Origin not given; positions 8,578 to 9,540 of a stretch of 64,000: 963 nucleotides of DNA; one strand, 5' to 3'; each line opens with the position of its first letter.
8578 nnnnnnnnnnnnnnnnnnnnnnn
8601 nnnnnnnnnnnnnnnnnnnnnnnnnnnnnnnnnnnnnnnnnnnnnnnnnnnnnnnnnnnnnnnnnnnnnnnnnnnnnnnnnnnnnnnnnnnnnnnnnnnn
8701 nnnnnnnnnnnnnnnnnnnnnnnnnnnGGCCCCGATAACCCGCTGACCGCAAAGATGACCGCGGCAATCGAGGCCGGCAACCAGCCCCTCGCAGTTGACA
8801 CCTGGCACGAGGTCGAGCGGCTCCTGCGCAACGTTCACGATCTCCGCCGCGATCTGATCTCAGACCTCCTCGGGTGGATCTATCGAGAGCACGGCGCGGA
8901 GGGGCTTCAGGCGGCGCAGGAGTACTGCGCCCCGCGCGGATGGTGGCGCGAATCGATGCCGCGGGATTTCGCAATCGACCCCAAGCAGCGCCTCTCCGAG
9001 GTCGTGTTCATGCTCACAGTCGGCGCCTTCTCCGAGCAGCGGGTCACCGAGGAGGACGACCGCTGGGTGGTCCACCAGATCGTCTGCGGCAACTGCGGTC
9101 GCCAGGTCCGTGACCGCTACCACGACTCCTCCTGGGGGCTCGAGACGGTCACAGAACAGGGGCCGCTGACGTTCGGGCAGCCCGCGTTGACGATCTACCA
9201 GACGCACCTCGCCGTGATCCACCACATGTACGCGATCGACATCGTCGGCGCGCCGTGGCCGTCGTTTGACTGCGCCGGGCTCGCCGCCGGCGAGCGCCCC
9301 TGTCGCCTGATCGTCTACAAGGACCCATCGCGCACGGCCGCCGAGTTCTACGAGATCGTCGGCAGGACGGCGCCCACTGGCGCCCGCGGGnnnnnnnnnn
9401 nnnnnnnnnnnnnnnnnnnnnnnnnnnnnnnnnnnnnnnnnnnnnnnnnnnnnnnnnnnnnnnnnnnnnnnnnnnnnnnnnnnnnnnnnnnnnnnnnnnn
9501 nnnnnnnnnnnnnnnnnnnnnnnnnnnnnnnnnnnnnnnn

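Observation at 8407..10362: Tandem pair of uncharacterised Cys/His-rich paralogues: candidate novel (hetero-oligomeric) metalloenzyme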

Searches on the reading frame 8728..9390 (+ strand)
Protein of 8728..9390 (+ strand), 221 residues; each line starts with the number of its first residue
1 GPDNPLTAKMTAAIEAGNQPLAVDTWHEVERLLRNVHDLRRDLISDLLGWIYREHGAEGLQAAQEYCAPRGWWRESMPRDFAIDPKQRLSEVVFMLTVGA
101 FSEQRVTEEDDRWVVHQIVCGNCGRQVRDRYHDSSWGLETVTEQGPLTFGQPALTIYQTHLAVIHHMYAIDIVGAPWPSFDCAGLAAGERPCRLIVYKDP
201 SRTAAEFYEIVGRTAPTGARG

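Call 52: predict_structure(alignment_id=A3)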
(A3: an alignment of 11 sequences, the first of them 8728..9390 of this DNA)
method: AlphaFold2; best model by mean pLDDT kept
length: 221 residues; sequences in the alignment: 11
mean_pLDDT: 90.9   pTM: 0.85
mean pLDDT of the five models: 90.9, 89.1, 88.5, 88.0, 86.3
residues with pLDDT >= 90: 161; 70-90: 51; 50-70: 6; < 50: 3
segments of 3 or more residues with pLDDT < 50: none
pLDDT, mean of each block of 10 residues (from residue 1): 81 97 94 89 93 96 95 92 96 91 95 94 84 76 94 92 97 95 83 94 96 80 38
secondary structure, 60 per line:
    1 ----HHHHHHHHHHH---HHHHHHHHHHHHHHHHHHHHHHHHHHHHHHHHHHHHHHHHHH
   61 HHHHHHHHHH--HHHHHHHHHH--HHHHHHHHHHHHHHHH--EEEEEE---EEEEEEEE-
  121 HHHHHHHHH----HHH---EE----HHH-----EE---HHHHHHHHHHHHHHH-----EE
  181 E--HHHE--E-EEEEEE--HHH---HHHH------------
elements in order: H5-15 H19-70 H73-82 H85-100 E103-108 E112-119 H121-129 H159-173 E179-181 E192-197 H206-209

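Call 55: fold_search(model_id=the predicted structure, library=pdb)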
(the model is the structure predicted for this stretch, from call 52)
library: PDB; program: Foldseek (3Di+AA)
matches with E <= 10: 189; with E <= 0.001: 0
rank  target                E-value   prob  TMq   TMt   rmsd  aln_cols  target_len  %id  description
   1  5kbe_B                1.1e-01  0.84  0.41  0.43   6.0       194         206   13  CRYSTAL STRUCTURE OF THE AROMATIC SENSOR DOMAIN OF MOPR IN COMPLEX WITH PHENOL (released 2016-07-13)
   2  5frw_A                1.2e-01  0.82  0.40  0.43   5.9       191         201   10  crystal structure of the phenol-responsive sensory domain of the transcription activator PoxR with Phenol (released 2016-04-06)
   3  9dd0_D                1.2e-01  0.77  0.27  0.44   9.0       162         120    8  Designed allosteric facilitated dissociation switch AS1 in complex state TH with methylated lysines, crystal #2 (released 2025-08-20)
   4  9dd4_A                1.2e-01  0.75  0.28  0.44  10.4       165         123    9  Crystal Structure of Designed facilitated dissociation target LHD101An1: LHD101A with an N-terminal extension (released 2025-08-20)
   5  7mwr_B                1.4e-01  0.47  0.25  0.23  15.4       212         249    9  Structure of De Novo designed beta sheet heterodimer LHD101A53/B4 (released 2022-01-19)
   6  8ure_A                1.5e-01  0.44  0.22  0.12  16.7       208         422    9  CryoEM Structure of Allosterically Switchable De Novo Protein sr312, in Open State with Effector Peptide (released 2024-08-14)
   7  6iy8_B                1.5e-01  0.77  0.40  0.22   6.0       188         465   12  DmpR-phenol complex of Pseudomonas putida (released 2020-06-10)
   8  5frw_B                1.7e-01  0.85  0.39  0.42   5.1       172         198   10  crystal structure of the phenol-responsive sensory domain of the transcription activator PoxR with Phenol (released 2016-04-06)
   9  5kbg_A                1.9e-01  0.80  0.39  0.41   5.5       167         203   13  CRYSTAL STRUCTURE OF THE AROMATIC SENSOR DOMAIN OF MOPR IN COMPLEX WITH OCRESOL (released 2016-07-13)
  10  5frv_A                2.0e-01  0.75  0.40  0.44   5.7       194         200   11  crystal structure of the phenol-responsive sensory domain of the transcription activator PoxR in complex with 4-methyl (released 2016-03-30)
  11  9dcy_A                2.1e-01  0.44  0.26  0.23  14.1       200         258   12  Crystal Structure of Designed allosteric facilitated dissociation switch AS1 in complex state HE (released 2025-08-20)
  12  9dcz_B                2.4e-01  0.41  0.24  0.38   9.9       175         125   10  Designed allosteric facilitated dissociation switch AS1 in complex state TH with methylated lysines, crystal #1 (released 2025-08-20)
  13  9dd3_A                2.4e-01  0.38  0.25  0.22  14.8       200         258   11  Crystal Structure of Designed allosteric facilitated dissociation switch AS5 in complex state HE (released 2025-08-20)
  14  9dcz_D                2.5e-01  0.63  0.28  0.44   9.6       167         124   11  Designed allosteric facilitated dissociation switch AS1 in complex state TH with methylated lysines, crystal #1 (released 2025-08-20)
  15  7vqf                  2.5e-01  0.54  0.35  0.39   6.5       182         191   12  Phenol binding protein, MopR (released 2022-09-07)
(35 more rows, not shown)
